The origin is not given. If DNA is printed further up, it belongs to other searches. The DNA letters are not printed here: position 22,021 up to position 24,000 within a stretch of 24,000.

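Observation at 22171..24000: Large open-ended ORF missing from the ORF track: coiled coil, propeller-like beta region and helical region, probably the N-terminal part of a giant ATPase-type protein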

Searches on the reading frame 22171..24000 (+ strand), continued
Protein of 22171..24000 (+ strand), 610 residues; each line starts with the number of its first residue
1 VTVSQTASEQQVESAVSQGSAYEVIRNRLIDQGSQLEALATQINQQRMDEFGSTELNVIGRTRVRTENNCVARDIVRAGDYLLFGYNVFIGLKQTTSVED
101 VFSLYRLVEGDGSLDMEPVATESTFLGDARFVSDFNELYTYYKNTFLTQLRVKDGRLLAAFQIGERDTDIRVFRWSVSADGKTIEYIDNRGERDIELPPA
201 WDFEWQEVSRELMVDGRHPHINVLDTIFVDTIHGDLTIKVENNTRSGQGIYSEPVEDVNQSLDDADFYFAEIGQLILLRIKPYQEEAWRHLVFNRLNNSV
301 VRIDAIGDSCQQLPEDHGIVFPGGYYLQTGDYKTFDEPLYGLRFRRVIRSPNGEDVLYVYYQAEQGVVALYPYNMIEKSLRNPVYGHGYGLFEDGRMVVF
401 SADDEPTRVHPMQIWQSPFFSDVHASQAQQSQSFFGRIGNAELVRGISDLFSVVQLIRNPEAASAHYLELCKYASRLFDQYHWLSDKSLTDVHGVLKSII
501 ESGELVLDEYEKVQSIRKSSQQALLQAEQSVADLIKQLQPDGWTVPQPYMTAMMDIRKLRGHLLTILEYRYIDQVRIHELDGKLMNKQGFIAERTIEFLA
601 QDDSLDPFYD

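Call 16: search_solved_structures(query=L004:9953-15250:+, max_evalue=0.01)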
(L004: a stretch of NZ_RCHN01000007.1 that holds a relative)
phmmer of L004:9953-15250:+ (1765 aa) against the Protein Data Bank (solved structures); distinct sequences matched with E-value up to 0.01: 0.
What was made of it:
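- Tried and rejected: Sequence search of the PDB with the full-length ortholog found nothing (call 16).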

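Call 28: predict_structure(alignment_id=A1)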
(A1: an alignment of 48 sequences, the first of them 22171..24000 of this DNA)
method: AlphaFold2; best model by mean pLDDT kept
length: 610 residues; sequences in the alignment: 48
mean_pLDDT: 88.8   pTM: 0.80
mean pLDDT of the five models: 88.8, 88.6, 87.4, 86.8, 86.6
residues with pLDDT >= 90: 371; 70-90: 211; 50-70: 20; < 50: 8
segments of 3 or more residues with pLDDT < 50: 1-8
pLDDT, mean of each block of 10 residues (from residue 1): 45 59 86 95 93 89 90 93 89 81 93 90 95 94 89 94 88 95 94 88 94 87 92 88 75 88 91 95 92 91 93 94 92 83 93 92 90 93 93 94 87 94 84 87 93 88 81 93 90 94 89 82 90 90 87 93 89 89 94 90 78
secondary structure, 60 per line:
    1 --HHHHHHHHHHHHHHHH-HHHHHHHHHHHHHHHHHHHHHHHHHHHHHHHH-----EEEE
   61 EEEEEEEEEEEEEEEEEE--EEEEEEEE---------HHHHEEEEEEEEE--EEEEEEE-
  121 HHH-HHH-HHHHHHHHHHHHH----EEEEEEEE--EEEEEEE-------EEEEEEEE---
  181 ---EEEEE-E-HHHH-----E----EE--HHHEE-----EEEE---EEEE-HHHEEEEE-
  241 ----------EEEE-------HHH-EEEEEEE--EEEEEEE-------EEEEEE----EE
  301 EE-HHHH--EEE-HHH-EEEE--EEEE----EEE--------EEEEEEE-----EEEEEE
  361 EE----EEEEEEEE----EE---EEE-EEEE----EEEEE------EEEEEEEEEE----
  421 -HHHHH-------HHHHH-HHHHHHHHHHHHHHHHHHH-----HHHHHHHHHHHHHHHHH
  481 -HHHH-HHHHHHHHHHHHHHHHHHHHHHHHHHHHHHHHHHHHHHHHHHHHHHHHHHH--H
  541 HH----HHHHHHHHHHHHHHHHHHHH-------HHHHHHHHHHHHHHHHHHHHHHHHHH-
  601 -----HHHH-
elements in order: H3-18 H20-51 E57-78 E81-88 H98-101 E102-110 E113-119 H129-141 E146-153 E156-162 E170-177 E184-188 H192-195 E220-223 E227-230 E235-239 E251-254 E266-272 E275-281 E289-294 E299-302 H304-307 E310-312 E318-321 E324-327 E332-334 E343-349 E355-362 E367-374 E384-386 E388-391 E396-400 E407-416 H422-426 H434-438 H440-458 H464-480 H482-485 H487-537 H547-566 H574-599 H606-609
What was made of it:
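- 22339..23418 (+): Residues 57-416: beta-propeller. My count from the strand list is about seven four-stranded blades, with strand 57-66 probably closing the last blade. Model pLDDT mostly 88-95 (call 28).
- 23434..24000 (+): Residues 422-610: helical domain. It covers the end of DUF3686 and the lead-in to DUF7902, which starts just beyond the window in orthologs. Helices 422-609 (call 28).
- Checked: The AlphaFold2 model (48-sequence alignment, mean pLDDT 88.8, pTM 0.80, call 28) has helices at 3-18 and 20-51, about 28 beta strands between 57 and 416, and helices from 422 to 609.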

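Call 31: fold_search(model_id=the predicted structure, library=pdb)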
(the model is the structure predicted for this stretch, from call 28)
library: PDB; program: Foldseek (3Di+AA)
matches with E <= 10: 1004; with E <= 0.001: 137
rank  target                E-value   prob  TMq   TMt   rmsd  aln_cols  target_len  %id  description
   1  8pu0_A                2.6e-07  1.00  0.20  0.13  16.2       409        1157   10  Cryo-EM structure of human Elp123 in complex with tRNA, desulpho-CoA, 5'-deoxyadenosine and methionine (released 2024-04-17)
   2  12dl_HA               3.4e-07  1.00  0.20  0.30  17.0       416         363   10  Native structure of the cytoplasmic lattice (CPL) asymmetric unit from mouse MII eggs (released 2026-04-08)
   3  9n73_LI               1.4e-06  0.99  0.15  0.15  31.6       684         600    9  SSU processome maturation and disassembly, State G (released 2025-10-29)
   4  2w38                  3.6e-06  1.00  0.21  0.28  16.3       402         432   11  Crystal structure of the pseudaminidase from Pseudomonas aeruginosa (released 2008-12-23)
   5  8qcb_D                6.8e-06  1.00  0.17  0.24  17.3       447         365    9  CryoEM structure of a S. Cerevisiae Ski2387 complex in the open state (released 2023-11-08)
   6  4buj_D                7.1e-06  1.00  0.18  0.25  17.2       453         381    7  Crystal structure of the S. cerevisiae Ski2-3-8 complex (released 2013-08-28)
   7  8i7o_P1               7.5e-06  0.99  0.14  0.14  20.0       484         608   11  In situ structure of axonemal doublet microtubules in mouse sperm with 16-nm repeat (released 2023-10-11)
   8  7qpg_R                9.1e-06  1.00  0.20  0.08  22.9       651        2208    9  Human RZZ kinetochore corona complex. (released 2022-03-16)
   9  3vh0_A                9.5e-06  1.00  0.19  0.30  17.0       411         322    9  Crystal structure of E. coli YncE complexed with DNA (released 2011-11-16)
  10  5tih_A                1.1e-05  1.00  0.19  0.29  17.5       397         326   10  Structural basis for inhibition of erythrocyte invasion by antibodies to Plasmodium falciparum protein CyRPA (released 2017-03-01)
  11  7pi2_G                1.3e-05  1.00  0.19  0.32  15.7       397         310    8  PfCyRPA bound to monoclonal antibody Cy.003 Fab fragment (released 2022-02-09)
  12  5ods_D                1.5e-05  0.96  0.16  0.17  27.1       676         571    7  Structure of a phosphoprotein-protein complex (released 2018-03-14)
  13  9e5c_7g               1.6e-05  1.00  0.20  0.23  17.4       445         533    8  Cryo-EM structure of 96 nm repeat of microtubule doublet from T. brucei flagellum (released 2025-03-12)
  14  8hmc_B                1.8e-05  1.00  0.23  0.13  16.0       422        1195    9  base module state 1 of Tetrahymena IFT-A (released 2023-06-14)
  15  9r0q                  1.9e-05  1.00  0.20  0.32  18.7       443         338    8  Paraoxonase-1 in complex with terbium(III) and 2-hydroxyquinoline (released 2025-08-06)
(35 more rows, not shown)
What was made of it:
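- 22339..23418 (+): All 50 listed best Foldseek PDB matches contain propellers, at about 10% identity (call 31).
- On Vps4 / classical AAA clade: The model is a helix, a propeller and a helical domain (calls 28, 31).
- Checked: All 50 listed best matches contain beta-propellers, for example Elp1, Ski8, YncE, PON1, prolyl oligopeptidase and the clathrin N-terminal domain (call 31).
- The high-confidence model is a propeller followed by helices (calls 28, 31).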

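Call 36: search_solved_structures(query=A2, max_evalue=1, show_alignments=3)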
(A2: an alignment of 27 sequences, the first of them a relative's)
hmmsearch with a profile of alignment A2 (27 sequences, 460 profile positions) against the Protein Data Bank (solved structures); distinct sequences matched with E-value up to 1: 131 (the best 60 are shown).
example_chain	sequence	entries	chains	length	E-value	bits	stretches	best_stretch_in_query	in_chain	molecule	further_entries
9bji_A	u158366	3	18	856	3e-05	26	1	125-158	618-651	Nuclear valosin-containing protein-like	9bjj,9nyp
7swl_A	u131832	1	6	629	5.9e-05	25.1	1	92-158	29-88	Rix7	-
7t3i_A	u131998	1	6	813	9.4e-05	24.4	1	92-158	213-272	Rix7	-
6mat_A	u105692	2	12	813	9.4e-05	24.4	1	92-158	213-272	Rix7 mutant | Rix7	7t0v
7wub_C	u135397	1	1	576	0.0002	23.4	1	125-160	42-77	Transitional endoplasmic reticulum ATPase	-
7wub_D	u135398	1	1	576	0.0002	23.4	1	125-160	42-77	Transitional endoplasmic reticulum ATPase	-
6chs_H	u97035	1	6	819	0.00022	23.2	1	126-161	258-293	Putative cell division control protein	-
6mck_A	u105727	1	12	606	0.00022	23.2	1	125-160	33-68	Transitional endoplasmic reticulum ATPase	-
5vc7_A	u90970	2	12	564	0.00024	23.1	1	126-159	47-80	VCP-like ATPase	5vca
7rlj_A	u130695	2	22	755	0.00036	22.5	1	125-160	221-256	Transitional endoplasmic reticulum ATPase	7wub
8yka_A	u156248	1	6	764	0.00037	22.5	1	125-160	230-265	Transitional endoplasmic reticulum ATPase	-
5c18_A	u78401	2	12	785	0.0004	22.4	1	125-160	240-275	Transitional endoplasmic reticulum ATPase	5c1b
7y4w_A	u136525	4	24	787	0.0004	22.4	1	125-160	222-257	Transitional endoplasmic reticulum ATPase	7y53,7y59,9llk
9dx3_A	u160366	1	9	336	0.0004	22.4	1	115-160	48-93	Holliday junction branch migration complex subunit RuvB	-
6oa9_A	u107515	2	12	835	0.00041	22.3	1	126-160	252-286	Cell division control protein 48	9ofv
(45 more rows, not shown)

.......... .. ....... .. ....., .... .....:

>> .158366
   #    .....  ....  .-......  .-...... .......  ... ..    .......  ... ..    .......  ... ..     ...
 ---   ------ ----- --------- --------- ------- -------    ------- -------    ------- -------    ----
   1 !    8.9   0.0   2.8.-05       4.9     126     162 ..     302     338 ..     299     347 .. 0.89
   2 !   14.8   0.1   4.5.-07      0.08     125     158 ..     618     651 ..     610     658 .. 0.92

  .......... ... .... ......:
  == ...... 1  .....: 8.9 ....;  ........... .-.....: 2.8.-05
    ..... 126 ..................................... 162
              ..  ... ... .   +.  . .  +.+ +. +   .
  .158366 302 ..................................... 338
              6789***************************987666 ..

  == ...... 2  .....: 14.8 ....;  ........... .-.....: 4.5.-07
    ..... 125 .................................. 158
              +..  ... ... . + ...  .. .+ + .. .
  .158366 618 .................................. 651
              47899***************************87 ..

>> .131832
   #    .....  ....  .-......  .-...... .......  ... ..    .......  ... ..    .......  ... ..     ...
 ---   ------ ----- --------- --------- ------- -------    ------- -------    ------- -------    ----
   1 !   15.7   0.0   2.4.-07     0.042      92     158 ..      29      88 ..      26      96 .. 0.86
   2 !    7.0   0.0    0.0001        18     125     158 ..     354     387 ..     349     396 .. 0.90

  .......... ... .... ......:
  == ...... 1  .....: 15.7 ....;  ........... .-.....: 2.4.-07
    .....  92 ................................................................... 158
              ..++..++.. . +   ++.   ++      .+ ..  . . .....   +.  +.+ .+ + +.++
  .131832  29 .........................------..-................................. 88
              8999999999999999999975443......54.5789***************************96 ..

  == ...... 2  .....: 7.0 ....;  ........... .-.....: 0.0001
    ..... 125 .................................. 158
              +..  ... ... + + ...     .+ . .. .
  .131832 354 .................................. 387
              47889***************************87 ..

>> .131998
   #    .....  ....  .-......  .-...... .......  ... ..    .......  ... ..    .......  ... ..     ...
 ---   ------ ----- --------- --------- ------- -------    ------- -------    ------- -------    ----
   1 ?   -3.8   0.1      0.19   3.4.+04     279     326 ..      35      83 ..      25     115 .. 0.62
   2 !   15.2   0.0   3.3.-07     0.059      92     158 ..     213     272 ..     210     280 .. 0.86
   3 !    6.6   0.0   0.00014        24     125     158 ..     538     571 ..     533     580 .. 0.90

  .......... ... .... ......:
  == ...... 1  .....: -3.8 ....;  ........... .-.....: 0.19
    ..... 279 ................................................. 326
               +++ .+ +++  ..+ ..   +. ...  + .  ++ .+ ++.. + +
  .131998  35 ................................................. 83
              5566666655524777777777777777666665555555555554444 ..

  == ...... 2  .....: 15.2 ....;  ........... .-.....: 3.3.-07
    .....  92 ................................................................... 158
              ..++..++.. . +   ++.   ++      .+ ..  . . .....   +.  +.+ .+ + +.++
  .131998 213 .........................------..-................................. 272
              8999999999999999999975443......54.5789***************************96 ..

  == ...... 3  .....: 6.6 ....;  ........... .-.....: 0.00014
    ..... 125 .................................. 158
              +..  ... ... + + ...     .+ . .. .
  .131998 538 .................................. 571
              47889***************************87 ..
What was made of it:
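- Closest known: Vps4/CdvC. Same: The P-loop segment resembles classical AAA proteins (call 36).
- The P-loop stretch scores best against classical AAA proteins (NVL, Rix7, p97, VAT, NSF), E = 3e-5 to 1e-3 (call 36).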
